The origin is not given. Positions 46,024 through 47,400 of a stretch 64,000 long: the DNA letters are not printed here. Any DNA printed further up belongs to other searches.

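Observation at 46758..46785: Four perfect copies of a heptanucleotide (TGAATCT) inside a GT4 glycosyltransferase gene: candidate slipped-strand phase-variation switch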

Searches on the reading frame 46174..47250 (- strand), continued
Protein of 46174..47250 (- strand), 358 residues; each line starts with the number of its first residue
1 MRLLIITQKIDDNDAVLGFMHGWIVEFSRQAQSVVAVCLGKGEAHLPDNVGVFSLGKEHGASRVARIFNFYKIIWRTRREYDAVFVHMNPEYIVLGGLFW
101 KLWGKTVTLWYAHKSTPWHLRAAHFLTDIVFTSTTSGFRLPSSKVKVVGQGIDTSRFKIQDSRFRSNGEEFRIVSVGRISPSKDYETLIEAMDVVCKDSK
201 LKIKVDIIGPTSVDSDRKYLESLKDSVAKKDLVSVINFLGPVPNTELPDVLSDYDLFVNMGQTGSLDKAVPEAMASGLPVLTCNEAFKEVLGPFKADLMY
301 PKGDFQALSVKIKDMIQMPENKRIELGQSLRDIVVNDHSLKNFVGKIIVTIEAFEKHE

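Call 11: list_cluster_members(proteins=[P0001, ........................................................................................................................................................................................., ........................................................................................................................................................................, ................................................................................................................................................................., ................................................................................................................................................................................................, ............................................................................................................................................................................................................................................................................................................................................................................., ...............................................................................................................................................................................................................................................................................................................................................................])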
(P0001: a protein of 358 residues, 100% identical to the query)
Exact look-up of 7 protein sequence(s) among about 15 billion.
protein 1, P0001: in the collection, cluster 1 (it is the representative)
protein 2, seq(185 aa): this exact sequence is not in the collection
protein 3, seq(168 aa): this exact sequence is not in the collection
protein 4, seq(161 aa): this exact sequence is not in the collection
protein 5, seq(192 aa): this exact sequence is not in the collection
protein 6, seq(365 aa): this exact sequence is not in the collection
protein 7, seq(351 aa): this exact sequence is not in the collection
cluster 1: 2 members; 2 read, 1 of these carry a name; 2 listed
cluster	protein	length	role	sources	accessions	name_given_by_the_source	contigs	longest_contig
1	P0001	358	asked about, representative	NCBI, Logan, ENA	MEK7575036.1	MAG: glycosyltransferase [Patescibacteria group bacterium]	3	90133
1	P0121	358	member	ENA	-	-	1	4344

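Call 13: find_related_loci(query=A1, collection=genome_contigs, flank=3000)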
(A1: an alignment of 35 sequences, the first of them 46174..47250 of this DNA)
Query A1 (358 aa) in genome_contigs; peptide patterns used: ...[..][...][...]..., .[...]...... (x = any residue, [..] = any of these).
496 stretches matched a pattern; 367 encode a relative of the query (tblastn E <= 1e-3); the best 80 are kept; 80 distinct loci.
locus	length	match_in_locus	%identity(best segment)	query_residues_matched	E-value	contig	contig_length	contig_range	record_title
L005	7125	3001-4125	63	1-358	8e-154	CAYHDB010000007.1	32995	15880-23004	MAG TPA_asm: uncultured Candidatus Saccharibacteria bacterium isolate ERP119702_co1_281 genome assembly, contig: NODE_12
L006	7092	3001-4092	62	1-352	8e-150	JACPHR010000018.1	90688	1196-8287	MAG: Candidatus Taylorbacteria bacterium isolate NC_groundwater_419_Ag_B-0.1um_49_17 GD18-4_B1_scaffold_679186, whole ge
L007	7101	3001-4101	63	1-353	8e-148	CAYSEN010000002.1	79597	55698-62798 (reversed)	MAG TPA_asm: uncultured Candidatus Saccharibacteria bacterium isolate SRP342105_co1_265 genome assembly, contig: NODE_38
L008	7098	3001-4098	59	1-357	6e-145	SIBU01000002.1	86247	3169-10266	MAG: Candidatus Taylorbacteria bacterium isolate Baikal-deep-G184 BACOMB-C799, whole genome shotgun sequence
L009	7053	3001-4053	58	1-354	9e-137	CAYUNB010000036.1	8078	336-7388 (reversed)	MAG TPA_asm: uncultured Candidatus Saccharibacteria bacterium isolate binchicken_co185_274 genome assembly, contig: NODE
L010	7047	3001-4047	58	1-351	2e-134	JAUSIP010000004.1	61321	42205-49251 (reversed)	MAG: bacterium isolate E14_metabat.bin.256 E14_k141_514050, whole genome shotgun sequence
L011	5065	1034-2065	58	1-347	6e-132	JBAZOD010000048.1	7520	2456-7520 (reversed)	MAG: Patescibacteria group bacterium isolate SO_2017_LW4_86 scaffold_18942_c1_LW137-91_2017, whole genome shotgun sequen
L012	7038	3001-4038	55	1-348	1e-124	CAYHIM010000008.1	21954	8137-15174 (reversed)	MAG TPA_asm: uncultured Gammaproteobacteria bacterium isolate ERP119705_co14_116 genome assembly, contig: NODE_2204_leng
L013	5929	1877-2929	53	1-352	2e-121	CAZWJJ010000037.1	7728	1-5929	MAG TPA_asm: uncultured Candidatus Saccharibacteria bacterium isolate SRP273308_co1_423 genome assembly, contig: NODE_15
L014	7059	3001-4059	53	1-354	1e-119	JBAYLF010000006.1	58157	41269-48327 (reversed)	MAG: Candidatus Paceibacterota bacterium isolate SO_2016_GW1_97 scaffold01096_OW334_2016, whole genome shotgun sequence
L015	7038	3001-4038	54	2-348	6e-119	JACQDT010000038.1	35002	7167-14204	MAG: Candidatus Azambacteria bacterium isolate NC_groundwater_1002_Pr1_S-0.65um_50_11 Montesol18_Sp65_coassembly_scaffol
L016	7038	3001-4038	53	1-348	3e-119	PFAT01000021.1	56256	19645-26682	MAG: Candidatus Falkowbacteria bacterium CG10_big_fil_rev_8_21_14_0_10_44_15 CG10_8_21_14_0.10_scaffold_392_c, whole gen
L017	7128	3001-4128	49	1-355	2e-118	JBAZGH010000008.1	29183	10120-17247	MAG: Patescibacteria group bacterium isolate SO_2017_LW3_40 NODE_3917_length_29183_cov_1.464104_LW162_2017, whole genome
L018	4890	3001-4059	52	1-353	1e-118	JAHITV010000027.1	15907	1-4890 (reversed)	MAG: Patescibacteria group bacterium isolate MM_PC_MetaG.mb.225 MM_PC_MetaG.mb.225_k141_1267984, whole genome shotgun se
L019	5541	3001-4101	51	1-347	3e-118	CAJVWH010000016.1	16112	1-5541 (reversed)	TPA_asm: uncultured bacterium isolate DRR093004_bin.40_MetaBAT_v2.12.1_MAG genome assembly, contig: NODE_2088_length_161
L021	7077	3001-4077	50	1-351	6e-118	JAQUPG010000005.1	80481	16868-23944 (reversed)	MAG: Patescibacteria group bacterium isolate STD1_219 NODE_598_length_80481_cov_6.597282_Sandtown_D1, whole genome shotg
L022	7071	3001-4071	54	2-353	2e-116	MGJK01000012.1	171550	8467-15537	MAG: Candidatus Yanofskybacteria bacterium RIFCSPHIGHO2_01_FULL_44_24 rifcsphigho2_01_scaffold_322, whole genome shotgun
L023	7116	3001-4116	51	1-348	1e-115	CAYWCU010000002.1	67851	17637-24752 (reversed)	MAG TPA_asm: uncultured Candidatus Saccharibacteria bacterium isolate binchicken_co132_51 genome assembly, contig: NODE_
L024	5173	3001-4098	50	1-348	6e-116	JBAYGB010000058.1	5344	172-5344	MAG: Patescibacteria group bacterium isolate SO_2016_GW1_115 scaffold29772_OW334_2016, whole genome shotgun sequence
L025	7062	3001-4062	50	1-348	3e-115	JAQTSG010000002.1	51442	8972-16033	MAG: Patescibacteria group bacterium isolate STB_181 NODE_1332_length_51442_cov_3.480639_Sandtown_B, whole genome shotgu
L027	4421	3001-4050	53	1-348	5e-113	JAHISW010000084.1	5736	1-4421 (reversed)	MAG: Patescibacteria group bacterium isolate MM_PC_MetaG.mb.190 MM_PC_MetaG.mb.190_k141_1704595, whole genome shotgun se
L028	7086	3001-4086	51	1-356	9e-113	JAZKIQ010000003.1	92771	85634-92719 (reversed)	MAG: Patescibacteria group bacterium isolate ADI_DC_SW_02_SPN_11032020-bin050_1 DCSW02SPN_B050_1_000000000003, whole gen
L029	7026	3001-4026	52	1-346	1e-111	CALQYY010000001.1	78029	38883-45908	MAG: Candidatus Magasanikbacteria bacterium isolate MiH-14oct19-207 genome assembly, contig: MiH-14oct19-C412, whole gen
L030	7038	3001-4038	51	1-348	5e-111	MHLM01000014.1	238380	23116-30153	MAG: Candidatus Lloydbacteria bacterium RIFCSPHIGHO2_02_FULL_50_18 rifcsphigho2_02_scaffold_86, whole genome shotgun seq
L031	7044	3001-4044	49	1-348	9e-111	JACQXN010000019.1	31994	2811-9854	MAG: Candidatus Portnoybacteria bacterium isolate NC_groundwater_1516_Pr4_B-0.1um_40_5 SR1-18-B1_scaffold_197345, whole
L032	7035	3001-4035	52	1-348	7e-110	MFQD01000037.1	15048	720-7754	MAG: Candidatus Magasanikbacteria bacterium RIFCSPHIGHO2_02_FULL_50_9b rifcsphigho2_02_scaffold_7350, whole genome shotg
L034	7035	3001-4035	48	1-347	1e-109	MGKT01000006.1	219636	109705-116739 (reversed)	MAG: Candidatus Yanofskybacteria bacterium RIFCSPLOWO2_02_FULL_44_18 rifcsplowo2_02_scaffold_60, whole genome shotgun se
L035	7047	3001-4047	50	1-349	3e-109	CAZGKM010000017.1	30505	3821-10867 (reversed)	MAG TPA_asm: uncultured Gammaproteobacteria bacterium isolate SRP319275_co4_39 genome assembly, contig: NODE_811_length_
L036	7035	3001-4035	49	1-348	1e-108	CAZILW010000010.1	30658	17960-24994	MAG TPA_asm: uncultured Gammaproteobacteria bacterium isolate SRP241326_co1_352 genome assembly, contig: NODE_2304_lengt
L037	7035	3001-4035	50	1-348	6e-108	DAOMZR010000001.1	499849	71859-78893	MAG TPA_asm: bacterium isolate AMR_MDS_3994 NODE_1_length_499849_cov_113.060813, whole genome shotgun sequence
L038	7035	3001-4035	48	1-347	6e-108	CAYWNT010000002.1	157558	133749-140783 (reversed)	MAG TPA_asm: uncultured Gammaproteobacteria bacterium isolate SRP077602_co7_178 genome assembly, contig: NODE_172_length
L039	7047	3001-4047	49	1-353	9e-108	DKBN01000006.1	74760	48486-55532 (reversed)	MAG TPA_asm: Patescibacteria group bacterium UBA6899 UBA6899_contig_863, whole genome shotgun sequence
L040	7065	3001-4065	47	1-348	7e-107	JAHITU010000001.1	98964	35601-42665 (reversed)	MAG: Patescibacteria group bacterium isolate MM_PC_MetaG.mb.223 MM_PC_MetaG.mb.223_k141_62599, whole genome shotgun sequ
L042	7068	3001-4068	48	1-348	2e-106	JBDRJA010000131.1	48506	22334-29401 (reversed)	MAG: Patescibacteria group bacterium isolate MEGAHIT-group-1.615 k141_818171, whole genome shotgun sequence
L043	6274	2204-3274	49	1-352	7e-107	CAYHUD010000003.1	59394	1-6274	MAG TPA_asm: uncultured Candidatus Saccharibacteria bacterium isolate ERP119705_co16_431 genome assembly, contig: NODE_2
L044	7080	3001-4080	48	1-349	7e-107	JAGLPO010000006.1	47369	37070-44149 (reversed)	MAG: Candidatus Parcubacteria bacterium isolate RS_8_12 ROV157_8.bin.12.fa_6, whole genome shotgun sequence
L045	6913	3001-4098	47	1-347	3e-106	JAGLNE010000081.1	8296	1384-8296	MAG: Candidatus Parcubacteria bacterium isolate RS_6_24 ROV157_6.bin.24.fa_81, whole genome shotgun sequence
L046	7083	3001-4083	48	1-348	4e-106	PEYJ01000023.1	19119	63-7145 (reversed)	MAG: Parcubacteria group bacterium CG08_land_8_20_14_0_20_48_21 CG08_land_8_20_14_0.20_scaffold_2649_c, whole genome sho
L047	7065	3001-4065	46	1-344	2e-105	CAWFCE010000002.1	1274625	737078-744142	MAG: Candidatus Parcubacteria bacterium isolate MFD02416.bin.1.397 genome assembly, contig: contig_61671, whole genome s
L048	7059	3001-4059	48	3-351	2e-104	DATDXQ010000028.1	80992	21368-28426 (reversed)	MAG TPA_asm: Candidatus Paceibacterota bacterium isolate SMAG_U8143 k141_2147884, whole genome shotgun sequence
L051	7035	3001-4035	48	1-348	3e-103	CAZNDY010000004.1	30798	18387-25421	MAG TPA_asm: uncultured Gammaproteobacteria bacterium isolate SRP241341_co1_32 genome assembly, contig: NODE_1708_length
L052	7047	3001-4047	46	1-353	8e-103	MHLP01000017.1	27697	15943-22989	MAG: Candidatus Lloydbacteria bacterium RIFCSPLOWO2_01_FULL_50_20 rifcsplowo2_01_scaffold_2591, whole genome shotgun seq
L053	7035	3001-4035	49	1-348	9e-103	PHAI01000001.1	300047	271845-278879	MAG: Candidatus Falkowbacteria bacterium HGW-Falkowbacteria-1 08E140C01_scaffold_53, whole genome shotgun sequence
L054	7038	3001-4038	46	2-351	6e-103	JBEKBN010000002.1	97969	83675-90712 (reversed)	MAG: Minisyncoccia bacterium isolate SPRUCE 137 SPRUCE_137_2, whole genome shotgun sequence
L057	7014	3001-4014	47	1-341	2e-101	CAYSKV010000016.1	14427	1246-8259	MAG TPA_asm: uncultured Gammaproteobacteria bacterium isolate binchicken_co154_6 genome assembly, contig: NODE_7723_leng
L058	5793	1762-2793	46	3-348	4e-101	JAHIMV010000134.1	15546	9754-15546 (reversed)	MAG: Patescibacteria group bacterium isolate KR13_N2.mb.83 KR13_N2.mb.83_k141_371179, whole genome shotgun sequence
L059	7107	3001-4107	44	1-348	9e-101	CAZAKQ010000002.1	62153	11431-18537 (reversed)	MAG TPA_asm: uncultured Candidatus Saccharibacteria bacterium isolate SRP200020_co3_82 genome assembly, contig: NODE_625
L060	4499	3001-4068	46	1-348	1e-99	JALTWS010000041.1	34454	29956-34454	MAG: Candidatus Azambacteria bacterium isolate S141_metabat1_scaf2bin.007 S141_NODE_767_length_34454_cov_4.494596, whole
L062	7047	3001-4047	47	1-352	1e-98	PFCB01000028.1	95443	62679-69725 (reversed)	MAG: Candidatus Magasanikbacteria bacterium CG10_big_fil_rev_8_21_14_0_10_47_10 CG10_8_21_14_0.10_scaffold_90_c, whole g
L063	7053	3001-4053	46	1-353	3e-98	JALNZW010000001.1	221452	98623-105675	MAG: Patescibacteria group bacterium isolate SO_2017_LW2 bin 120 scaffold_35_c1_LW138R_2017, whole genome shotgun sequen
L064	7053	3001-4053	45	1-351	1e-96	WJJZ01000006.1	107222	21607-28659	MAG: Candidatus Magasanikiibacteriota bacterium isolate Bin_289 k141_1010318, whole genome shotgun sequence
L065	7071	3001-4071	47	1-348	5e-96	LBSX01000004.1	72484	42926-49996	MAG: Candidatus Magasanikbacteria bacterium GW2011_GWC2_37_14 US42_C0004, whole genome shotgun sequence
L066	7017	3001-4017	47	1-347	1e-95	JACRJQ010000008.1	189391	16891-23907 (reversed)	MAG: Candidatus Taylorbacteria bacterium isolate NC_groundwater_1833_Pr3_B-0.1um_56_22 SR-2_scaffold_141_3504773, whole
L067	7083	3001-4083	42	1-353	5e-94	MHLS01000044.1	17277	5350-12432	MAG: Candidatus Lloydbacteria bacterium RIFCSPLOWO2_02_FULL_54_12 rifcsplowo2_02_scaffold_5422, whole genome shotgun seq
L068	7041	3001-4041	45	3-351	1e-93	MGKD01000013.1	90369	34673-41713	MAG: Candidatus Yanofskybacteria bacterium RIFCSPHIGHO2_12_FULL_45_19b rifcsphigho2_12_scaffold_308, whole genome shotgu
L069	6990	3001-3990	46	1-330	2e-92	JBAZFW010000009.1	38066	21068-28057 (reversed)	MAG: Patescibacteria group bacterium isolate SO_2017_LW3_29 NODE_2533_length_38066_cov_2.583068_LW162_2017, whole genome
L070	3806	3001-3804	52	1-269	1e-92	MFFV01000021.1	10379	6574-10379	MAG: Candidatus Falkowbacteria bacterium RIFCSPLOWO2_02_FULL_45_15 rifcsplowo2_02_scaffold_23267, whole genome shotgun s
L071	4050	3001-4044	47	1-339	1e-104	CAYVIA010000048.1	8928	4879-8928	MAG TPA_asm: uncultured Gammaproteobacteria bacterium isolate binchicken_co129_792 genome assembly, contig: NODE_25464_l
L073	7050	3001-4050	45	1-352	1e-91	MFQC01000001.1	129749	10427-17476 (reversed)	MAG: Candidatus Magasanikbacteria bacterium RIFCSPHIGHO2_02_FULL_48_18 rifcsphigho2_02_scaffold_106, whole genome shotgu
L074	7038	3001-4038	43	1-356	3e-91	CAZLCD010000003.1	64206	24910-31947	MAG TPA_asm: uncultured Candidatus Saccharibacteria bacterium isolate SRP286056_co1_436 genome assembly, contig: NODE_41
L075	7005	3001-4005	44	3-344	3e-91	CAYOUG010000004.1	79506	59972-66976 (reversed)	MAG TPA_asm: uncultured Candidatus Saccharibacteria bacterium isolate SRP278252_co2_18 genome assembly, contig: NODE_450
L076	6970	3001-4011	44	1-348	1e-90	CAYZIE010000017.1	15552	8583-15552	MAG TPA_asm: uncultured Gammaproteobacteria bacterium isolate SRP200020_co5_182 genome assembly, contig: NODE_5861_lengt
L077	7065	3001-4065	43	2-351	3e-90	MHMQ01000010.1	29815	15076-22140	MAG: Candidatus Niyogibacteria bacterium RIFCSPLOWO2_01_FULL_45_48 rifcsplowo2_01_scaffold_14552, whole genome shotgun s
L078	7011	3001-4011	44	3-352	3e-90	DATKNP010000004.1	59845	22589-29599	MAG TPA_asm: Candidatus Paceibacterota bacterium isolate SMAG_U14740 k141_5031272, whole genome shotgun sequence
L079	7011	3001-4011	43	1-347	3e-88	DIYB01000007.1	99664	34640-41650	MAG TPA_asm: Patescibacteria group bacterium UBA6065 UBA6065_contig_1054, whole genome shotgun sequence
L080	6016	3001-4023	42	1-352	5e-88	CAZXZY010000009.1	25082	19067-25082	MAG TPA_asm: uncultured Gammaproteobacteria bacterium isolate binchicken_co28_77 genome assembly, contig: NODE_1407_leng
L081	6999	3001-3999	43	1-348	3e-88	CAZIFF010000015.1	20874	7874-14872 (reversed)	MAG TPA_asm: uncultured Candidatus Saccharibacteria bacterium isolate SRP286056_co1_522 genome assembly, contig: NODE_30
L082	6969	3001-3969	46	1-324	8e-88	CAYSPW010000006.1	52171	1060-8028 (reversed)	MAG TPA_asm: uncultured Gammaproteobacteria bacterium isolate SRP141376_co4_298 genome assembly, contig: NODE_1158_lengt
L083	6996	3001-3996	43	1-348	9e-88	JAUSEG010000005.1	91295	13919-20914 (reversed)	MAG: bacterium isolate E14_maxbin.173 E14_k141_250723, whole genome shotgun sequence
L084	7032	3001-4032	43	1-348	2e-87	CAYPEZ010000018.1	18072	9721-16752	MAG TPA_asm: uncultured Candidatus Saccharibacteria bacterium isolate SRP257259_co1_388 genome assembly, contig: NODE_38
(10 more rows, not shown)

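Call 19: find_encoding_contigs(protein=P0121, flank=1500, max_places=6)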
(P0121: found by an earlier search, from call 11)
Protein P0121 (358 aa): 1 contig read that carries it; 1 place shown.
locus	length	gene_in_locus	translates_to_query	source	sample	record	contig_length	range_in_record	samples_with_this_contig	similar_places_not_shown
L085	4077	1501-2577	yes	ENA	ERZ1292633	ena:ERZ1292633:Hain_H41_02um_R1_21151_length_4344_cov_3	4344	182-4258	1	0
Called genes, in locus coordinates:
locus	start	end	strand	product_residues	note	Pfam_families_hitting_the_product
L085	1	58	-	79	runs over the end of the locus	?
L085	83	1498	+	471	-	PF13231:PMT_2, PF02366:PMT (weak)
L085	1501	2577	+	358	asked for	PF00534:Glycos_transf_1, PF13692:Glyco_trans_1_4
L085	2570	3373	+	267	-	PF00535:Glycos_transf_2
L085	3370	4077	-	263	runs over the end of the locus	?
